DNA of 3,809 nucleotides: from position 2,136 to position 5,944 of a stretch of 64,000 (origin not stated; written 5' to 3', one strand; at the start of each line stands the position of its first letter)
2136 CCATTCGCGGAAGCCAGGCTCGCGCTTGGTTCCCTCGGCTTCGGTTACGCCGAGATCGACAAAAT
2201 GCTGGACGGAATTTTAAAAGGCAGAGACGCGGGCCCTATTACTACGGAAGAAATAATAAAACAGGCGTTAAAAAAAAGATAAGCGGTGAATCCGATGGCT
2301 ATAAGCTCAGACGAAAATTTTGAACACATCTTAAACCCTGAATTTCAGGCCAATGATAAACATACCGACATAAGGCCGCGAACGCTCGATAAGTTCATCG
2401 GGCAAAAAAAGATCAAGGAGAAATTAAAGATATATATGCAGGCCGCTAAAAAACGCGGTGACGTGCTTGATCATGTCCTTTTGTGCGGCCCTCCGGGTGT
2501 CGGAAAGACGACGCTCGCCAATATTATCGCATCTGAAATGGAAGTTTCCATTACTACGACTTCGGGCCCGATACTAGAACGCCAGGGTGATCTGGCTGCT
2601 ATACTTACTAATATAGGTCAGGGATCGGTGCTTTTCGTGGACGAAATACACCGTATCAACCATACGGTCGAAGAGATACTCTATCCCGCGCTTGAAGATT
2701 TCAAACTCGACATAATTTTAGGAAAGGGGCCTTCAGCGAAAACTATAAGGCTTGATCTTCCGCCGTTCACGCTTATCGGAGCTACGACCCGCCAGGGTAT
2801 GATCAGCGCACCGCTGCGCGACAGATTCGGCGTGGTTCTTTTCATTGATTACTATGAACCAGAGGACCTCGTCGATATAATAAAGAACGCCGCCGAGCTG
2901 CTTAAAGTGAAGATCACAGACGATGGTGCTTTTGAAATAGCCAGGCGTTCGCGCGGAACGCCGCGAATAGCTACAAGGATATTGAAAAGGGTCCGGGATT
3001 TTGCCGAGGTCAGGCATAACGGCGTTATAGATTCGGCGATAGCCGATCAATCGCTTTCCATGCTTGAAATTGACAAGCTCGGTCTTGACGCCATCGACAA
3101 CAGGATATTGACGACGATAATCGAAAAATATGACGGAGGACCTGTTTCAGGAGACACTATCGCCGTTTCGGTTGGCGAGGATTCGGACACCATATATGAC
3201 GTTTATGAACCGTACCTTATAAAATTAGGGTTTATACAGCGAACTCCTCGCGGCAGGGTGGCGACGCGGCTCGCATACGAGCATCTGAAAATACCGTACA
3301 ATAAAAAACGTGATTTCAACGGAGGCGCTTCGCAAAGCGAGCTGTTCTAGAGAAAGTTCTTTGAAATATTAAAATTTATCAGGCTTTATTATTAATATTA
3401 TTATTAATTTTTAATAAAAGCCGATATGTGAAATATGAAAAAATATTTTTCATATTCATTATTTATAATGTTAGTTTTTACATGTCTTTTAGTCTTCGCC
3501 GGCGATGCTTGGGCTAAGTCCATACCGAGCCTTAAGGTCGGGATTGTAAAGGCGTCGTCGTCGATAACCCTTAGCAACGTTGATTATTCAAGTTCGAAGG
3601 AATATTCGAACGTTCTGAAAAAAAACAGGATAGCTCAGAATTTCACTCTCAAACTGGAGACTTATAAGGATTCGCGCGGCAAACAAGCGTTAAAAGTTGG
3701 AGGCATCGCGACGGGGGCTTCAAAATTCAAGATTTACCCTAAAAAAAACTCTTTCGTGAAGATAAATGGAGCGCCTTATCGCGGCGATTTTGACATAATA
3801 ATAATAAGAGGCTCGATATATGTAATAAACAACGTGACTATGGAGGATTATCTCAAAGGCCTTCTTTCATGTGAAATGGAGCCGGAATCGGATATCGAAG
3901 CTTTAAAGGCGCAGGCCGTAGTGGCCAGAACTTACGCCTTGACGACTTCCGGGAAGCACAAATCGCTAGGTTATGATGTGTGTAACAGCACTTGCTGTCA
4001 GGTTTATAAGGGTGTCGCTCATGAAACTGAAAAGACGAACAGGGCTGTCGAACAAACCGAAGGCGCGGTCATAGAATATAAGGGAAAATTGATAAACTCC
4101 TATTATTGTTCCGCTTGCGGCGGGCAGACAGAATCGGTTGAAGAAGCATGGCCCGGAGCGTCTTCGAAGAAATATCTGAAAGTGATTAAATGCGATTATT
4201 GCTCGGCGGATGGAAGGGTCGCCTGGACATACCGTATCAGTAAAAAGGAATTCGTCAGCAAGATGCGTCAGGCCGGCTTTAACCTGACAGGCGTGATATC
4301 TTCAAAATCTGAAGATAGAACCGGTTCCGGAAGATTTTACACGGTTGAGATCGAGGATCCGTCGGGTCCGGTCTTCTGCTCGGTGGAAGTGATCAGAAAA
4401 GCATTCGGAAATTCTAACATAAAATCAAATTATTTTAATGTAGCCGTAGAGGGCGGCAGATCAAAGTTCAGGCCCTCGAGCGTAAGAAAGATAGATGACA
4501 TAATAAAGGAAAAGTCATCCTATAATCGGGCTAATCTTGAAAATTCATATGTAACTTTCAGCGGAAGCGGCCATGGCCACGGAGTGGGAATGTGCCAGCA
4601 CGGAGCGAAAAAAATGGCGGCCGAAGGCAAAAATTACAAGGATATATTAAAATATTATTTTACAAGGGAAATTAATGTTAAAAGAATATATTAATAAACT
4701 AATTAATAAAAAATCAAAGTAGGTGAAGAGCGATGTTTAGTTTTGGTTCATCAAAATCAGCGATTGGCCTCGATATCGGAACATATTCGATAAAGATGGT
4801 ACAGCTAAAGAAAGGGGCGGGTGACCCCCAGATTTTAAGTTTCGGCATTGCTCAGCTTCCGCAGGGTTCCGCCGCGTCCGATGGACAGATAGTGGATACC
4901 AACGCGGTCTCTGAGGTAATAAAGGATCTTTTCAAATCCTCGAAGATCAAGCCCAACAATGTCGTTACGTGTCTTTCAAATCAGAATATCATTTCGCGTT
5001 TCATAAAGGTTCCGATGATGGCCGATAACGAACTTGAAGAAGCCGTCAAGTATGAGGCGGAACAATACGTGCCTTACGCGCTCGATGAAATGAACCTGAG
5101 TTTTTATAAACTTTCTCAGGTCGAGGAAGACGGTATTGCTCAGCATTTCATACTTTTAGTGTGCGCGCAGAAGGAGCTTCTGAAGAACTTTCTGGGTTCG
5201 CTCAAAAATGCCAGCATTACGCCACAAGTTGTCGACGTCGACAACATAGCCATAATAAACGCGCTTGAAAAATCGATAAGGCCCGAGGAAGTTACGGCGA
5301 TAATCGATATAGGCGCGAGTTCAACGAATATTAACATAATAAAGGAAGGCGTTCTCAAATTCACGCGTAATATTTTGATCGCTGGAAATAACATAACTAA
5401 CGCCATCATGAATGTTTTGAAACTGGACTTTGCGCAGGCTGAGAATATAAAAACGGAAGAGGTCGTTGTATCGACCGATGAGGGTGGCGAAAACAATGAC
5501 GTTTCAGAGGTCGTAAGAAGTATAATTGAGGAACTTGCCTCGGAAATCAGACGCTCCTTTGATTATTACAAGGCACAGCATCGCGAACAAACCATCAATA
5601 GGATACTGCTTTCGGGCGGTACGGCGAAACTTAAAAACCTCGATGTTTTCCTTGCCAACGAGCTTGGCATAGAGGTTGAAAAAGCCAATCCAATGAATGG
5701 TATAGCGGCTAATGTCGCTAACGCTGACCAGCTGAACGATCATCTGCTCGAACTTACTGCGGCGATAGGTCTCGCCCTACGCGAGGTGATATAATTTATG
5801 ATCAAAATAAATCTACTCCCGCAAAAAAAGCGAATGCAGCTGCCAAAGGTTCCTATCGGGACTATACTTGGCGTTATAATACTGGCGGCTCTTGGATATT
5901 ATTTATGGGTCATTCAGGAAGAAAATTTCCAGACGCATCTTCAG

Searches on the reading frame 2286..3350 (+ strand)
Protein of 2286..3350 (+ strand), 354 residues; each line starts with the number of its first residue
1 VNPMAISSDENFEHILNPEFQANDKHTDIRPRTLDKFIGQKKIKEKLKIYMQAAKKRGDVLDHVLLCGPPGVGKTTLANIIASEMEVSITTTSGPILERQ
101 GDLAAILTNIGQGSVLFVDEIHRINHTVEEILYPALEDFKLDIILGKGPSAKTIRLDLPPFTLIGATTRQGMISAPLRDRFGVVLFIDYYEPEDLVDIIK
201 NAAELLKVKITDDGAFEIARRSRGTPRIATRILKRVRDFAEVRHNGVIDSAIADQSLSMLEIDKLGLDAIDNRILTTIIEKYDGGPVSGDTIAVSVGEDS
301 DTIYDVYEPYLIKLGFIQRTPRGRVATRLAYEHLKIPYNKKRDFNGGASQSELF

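Call 53: search_protein_families(library=pfam, proteins=[window:2286-3350:+], max_evalue=0.00001)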
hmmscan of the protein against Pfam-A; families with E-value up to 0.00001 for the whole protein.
window:2286-3350:+ (354 aa): 6 families
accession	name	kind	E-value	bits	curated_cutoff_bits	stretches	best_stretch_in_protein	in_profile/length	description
PF05496.18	RuvB_N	-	3.4e-77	258.1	27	1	29-184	1-156/159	Holliday junction DNA helicase RuvB P-loop domain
PF17864.7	AAA_lid_4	-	5.4e-31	106.6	27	1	190-263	1-74/74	RuvB AAA lid domain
PF05491.19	RuvB_C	-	5.6e-24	84.3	24.7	1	264-335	1-72/72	RuvB C-terminal winged helix domain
PF00004.35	AAA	-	8.3e-21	75.2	21.2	1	64-188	1-130/131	ATPase family associated with various cellular activities (AAA)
PF07728.20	AAA_5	-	8.6e-11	42.4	22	1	63-181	1-139/139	AAA domain (dynein-related subfamily)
PF01078.27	Mg_chelatase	-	6.6e-06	26.1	20.3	0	37-82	5-43/207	Magnesium chelatase, subunit ChlI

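Call 55: find_homologous_proteins(query=window:2286-3350:+, max_evalue=1e-60)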
Query window:2286-3350:+ (354 aa): 8000 proteins with E <= 1e-60 among 8000 candidates; the best 120 are listed.
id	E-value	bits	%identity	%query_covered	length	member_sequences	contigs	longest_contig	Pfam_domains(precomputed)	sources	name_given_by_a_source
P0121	4.6e-218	741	95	99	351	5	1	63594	PF05491.20,PF17864.8,PF00004.36,PF05496.19,PF07728.21,PF01078.28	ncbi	-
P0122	2.3e-185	633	81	98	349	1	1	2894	PF13173.13,PF06068.20,PF05491.20,PF17864.8,PF00004.36,PF05673.20,PF05496.19,PF07728.21,PF01078.28,PF20720.4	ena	-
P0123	1.7e-182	624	81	97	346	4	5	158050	PF05491.20,PF17864.8,PF00004.36,PF05496.19,PF07728.21,PF01078.28,PF20720.4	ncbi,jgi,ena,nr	ncbi:MAG TPA: Holliday junction branch migration DNA helicase RuvB [Candidatus Wallbacteria bacteriu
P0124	1.8e-181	621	82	97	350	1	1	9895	PF05491.20,PF17864.8,PF00004.36,PF05496.19,PF07728.21,PF01078.28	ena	-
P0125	2.1e-181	620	80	97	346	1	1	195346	PF05491.20,PF17864.8,PF00004.36,PF05496.19,PF07728.21,PF01078.28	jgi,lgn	jgi:Holliday junction DNA helicase RuvB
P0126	3.1e-181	620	79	98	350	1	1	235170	PF13173.13,PF06068.20,PF05491.20,PF17864.8,PF00004.36,PF05673.20,PF05496.19,PF07728.21,PF01078.28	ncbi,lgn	ncbi:MAG: Holliday junction branch migration DNA helicase RuvB [Candidatus Wallbacteria bacterium]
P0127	4.7e-181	619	80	97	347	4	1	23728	PF05491.20,PF17864.8,PF00004.36,PF05496.19,PF07728.21,PF01078.28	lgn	-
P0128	6.8e-181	619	81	97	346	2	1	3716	PF05491.20,PF17864.8,PF00004.36,PF05496.19,PF07728.21,PF01078.28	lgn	-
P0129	8.7e-181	618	79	98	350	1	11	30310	PF13173.13,PF06068.20,PF05491.20,PF17864.8,PF00004.36,PF05673.20,PF05496.19,PF07728.21,PF01078.28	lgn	-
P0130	9.5e-181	618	80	97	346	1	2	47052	PF05491.20,PF17864.8,PF00004.36,PF05496.19,PF07728.21,PF01078.28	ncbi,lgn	-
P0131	1.6e-179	614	80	97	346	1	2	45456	PF05491.20,PF17864.8,PF00004.36,PF05673.20,PF05496.19,PF07728.21,PF01078.28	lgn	-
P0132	5.5e-179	612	80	97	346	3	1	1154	PF05491.20,PF17864.8,PF00004.36,PF05496.19,PF07728.21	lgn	-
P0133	9.4e-178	608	80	97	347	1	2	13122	PF06068.20,PF05491.20,PF17864.8,PF00004.36,PF05496.19,PF07728.21,PF01078.28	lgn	-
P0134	1.1e-177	608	80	97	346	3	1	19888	PF05491.20,PF17864.8,PF00004.36,PF05496.19,PF07728.21,PF01078.28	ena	-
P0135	3.6e-177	606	80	97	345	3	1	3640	PF06068.20,PF05491.20,PF17864.8,PF00004.36,PF05496.19,PF07728.21,PF01078.28,PF20720.4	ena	-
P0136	1.7e-176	604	80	97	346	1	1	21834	PF05491.20,PF17864.8,PF00004.36,PF05496.19,PF07728.21,PF01078.28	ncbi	-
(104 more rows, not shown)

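Call 56: list_cluster_members(proteins=[P0121, P0123, P0125, P0126, P0130, P0136, P0002, P0008, P0001])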
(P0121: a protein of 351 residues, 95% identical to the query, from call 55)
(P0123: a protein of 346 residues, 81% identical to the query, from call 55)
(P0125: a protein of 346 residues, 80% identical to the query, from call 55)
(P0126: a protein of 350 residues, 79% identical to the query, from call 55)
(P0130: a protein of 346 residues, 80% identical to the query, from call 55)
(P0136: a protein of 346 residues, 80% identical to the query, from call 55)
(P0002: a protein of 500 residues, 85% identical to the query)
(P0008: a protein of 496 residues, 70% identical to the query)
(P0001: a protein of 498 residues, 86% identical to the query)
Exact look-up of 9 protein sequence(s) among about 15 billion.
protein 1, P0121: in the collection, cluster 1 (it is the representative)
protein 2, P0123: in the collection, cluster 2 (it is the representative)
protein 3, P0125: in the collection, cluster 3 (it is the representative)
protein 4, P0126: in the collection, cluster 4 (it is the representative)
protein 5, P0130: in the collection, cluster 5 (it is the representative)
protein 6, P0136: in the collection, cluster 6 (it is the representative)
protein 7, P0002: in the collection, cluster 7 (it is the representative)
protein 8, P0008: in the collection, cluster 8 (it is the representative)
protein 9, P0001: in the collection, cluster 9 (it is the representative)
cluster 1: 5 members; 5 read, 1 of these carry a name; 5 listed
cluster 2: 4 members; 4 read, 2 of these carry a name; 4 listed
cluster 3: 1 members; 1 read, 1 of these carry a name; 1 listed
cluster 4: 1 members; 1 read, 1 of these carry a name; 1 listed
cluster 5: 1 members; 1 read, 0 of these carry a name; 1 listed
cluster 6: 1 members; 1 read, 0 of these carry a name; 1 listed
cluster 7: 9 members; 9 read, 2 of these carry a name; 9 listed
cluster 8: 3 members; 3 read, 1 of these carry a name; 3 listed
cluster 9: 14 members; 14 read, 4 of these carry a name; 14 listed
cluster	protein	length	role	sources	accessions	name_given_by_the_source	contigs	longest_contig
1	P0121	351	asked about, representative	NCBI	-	-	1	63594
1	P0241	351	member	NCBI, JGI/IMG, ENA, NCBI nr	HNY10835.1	MAG TPA: Holliday junction branch migration DNA helicase RuvB [Candidatus Wallbacteria ... | Holliday junction branch migration DNA helicase RuvB [Candidatus Wallbacteria bacterium]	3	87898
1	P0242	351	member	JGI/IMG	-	-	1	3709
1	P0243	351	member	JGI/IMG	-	-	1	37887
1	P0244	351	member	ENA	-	-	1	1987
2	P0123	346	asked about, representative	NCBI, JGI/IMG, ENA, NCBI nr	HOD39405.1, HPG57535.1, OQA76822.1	MAG TPA: Holliday junction branch migration DNA helicase RuvB [Candidatus Wallbacteria ... | MAG: Holliday junction ATP-dependent DNA helicase RuvB [bacterium ADurb.Bin243]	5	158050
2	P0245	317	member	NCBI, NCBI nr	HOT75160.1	MAG TPA: Holliday junction branch migration DNA helicase RuvB, partial [Candidatus ... | Holliday junction branch migration DNA helicase RuvB [Candidatus Wallbacteria bacterium]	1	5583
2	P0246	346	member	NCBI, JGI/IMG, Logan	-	-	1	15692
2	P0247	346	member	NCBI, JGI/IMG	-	-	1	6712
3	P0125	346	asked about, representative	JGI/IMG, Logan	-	Holliday junction DNA helicase RuvB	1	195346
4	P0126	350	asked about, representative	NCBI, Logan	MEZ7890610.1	MAG: Holliday junction branch migration DNA helicase RuvB [Candidatus Wallbacteria ...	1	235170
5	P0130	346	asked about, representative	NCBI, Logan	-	-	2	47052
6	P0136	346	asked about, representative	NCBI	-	-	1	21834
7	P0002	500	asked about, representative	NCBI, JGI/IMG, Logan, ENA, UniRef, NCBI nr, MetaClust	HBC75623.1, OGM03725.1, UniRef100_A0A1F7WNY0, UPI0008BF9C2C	MAG: hypothetical protein A2008_08715 [Candidatus Wallbacteria bacterium GWC2_49_35] | Uncharacterized protein n=1 Tax=Candidatus Wallbacteria bacterium GWC2_49_35 ... | status=active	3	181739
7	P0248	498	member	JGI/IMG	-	radical SAM superfamily enzyme YgiQ (UPF0313 family)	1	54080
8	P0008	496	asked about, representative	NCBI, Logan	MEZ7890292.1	MAG: radical SAM protein [Candidatus Wallbacteria bacterium]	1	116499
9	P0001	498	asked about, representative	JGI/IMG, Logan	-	radical SAM superfamily enzyme YgiQ (UPF0313 family)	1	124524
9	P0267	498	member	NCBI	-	-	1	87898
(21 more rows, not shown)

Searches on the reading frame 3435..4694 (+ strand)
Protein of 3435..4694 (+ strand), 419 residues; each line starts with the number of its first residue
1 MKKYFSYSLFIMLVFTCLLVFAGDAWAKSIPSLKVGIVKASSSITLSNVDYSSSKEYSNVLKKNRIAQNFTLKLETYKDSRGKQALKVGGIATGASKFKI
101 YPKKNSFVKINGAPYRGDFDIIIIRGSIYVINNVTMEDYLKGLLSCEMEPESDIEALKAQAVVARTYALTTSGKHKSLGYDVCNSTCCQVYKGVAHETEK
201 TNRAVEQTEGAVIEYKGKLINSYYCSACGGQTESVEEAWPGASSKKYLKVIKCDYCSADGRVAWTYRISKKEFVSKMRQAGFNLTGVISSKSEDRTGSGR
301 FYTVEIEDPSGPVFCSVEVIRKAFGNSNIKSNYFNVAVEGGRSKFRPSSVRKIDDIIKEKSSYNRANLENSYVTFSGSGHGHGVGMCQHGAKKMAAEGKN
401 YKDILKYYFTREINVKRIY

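Call 53: search_protein_families(library=pfam, proteins=[window:3435-4694:+], max_evalue=0.00001)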
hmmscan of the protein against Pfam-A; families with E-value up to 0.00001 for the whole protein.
window:3435-4694:+ (419 aa): 1 family
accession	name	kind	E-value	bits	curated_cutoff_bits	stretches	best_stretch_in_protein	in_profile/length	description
PF08486.15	SpoIID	-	1.2e-28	100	23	1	126-215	3-97/97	Stage II sporulation protein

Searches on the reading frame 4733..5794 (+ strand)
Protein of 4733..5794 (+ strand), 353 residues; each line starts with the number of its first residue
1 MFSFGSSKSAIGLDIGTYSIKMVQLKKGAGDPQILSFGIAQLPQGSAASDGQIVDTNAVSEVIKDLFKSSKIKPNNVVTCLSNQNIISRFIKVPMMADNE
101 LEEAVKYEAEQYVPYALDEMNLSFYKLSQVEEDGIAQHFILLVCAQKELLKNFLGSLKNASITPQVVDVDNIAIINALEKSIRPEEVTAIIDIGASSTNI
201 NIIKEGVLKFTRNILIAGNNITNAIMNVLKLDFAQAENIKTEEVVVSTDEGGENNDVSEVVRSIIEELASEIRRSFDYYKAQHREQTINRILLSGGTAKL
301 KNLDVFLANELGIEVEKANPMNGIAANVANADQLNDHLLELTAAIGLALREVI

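Call 53: search_protein_families(library=pfam, proteins=[window:4733-5794:+], max_evalue=0.00001)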
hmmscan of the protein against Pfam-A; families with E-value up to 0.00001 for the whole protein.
window:4733-5794:+ (353 aa): 3 families
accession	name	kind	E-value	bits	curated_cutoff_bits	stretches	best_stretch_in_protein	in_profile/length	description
PF11104.14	PilM_2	-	3e-61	207.7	27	1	12-351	1-339/340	Type IV pilus assembly protein PilM;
PF14450.12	FtsA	-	4.9e-18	66.1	31.8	1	189-324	1-114/127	Cell division protein FtsA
PF06723.19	MreB_Mbl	-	7.7e-11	41.8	27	0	254-326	239-313/327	MreB/Mbl protein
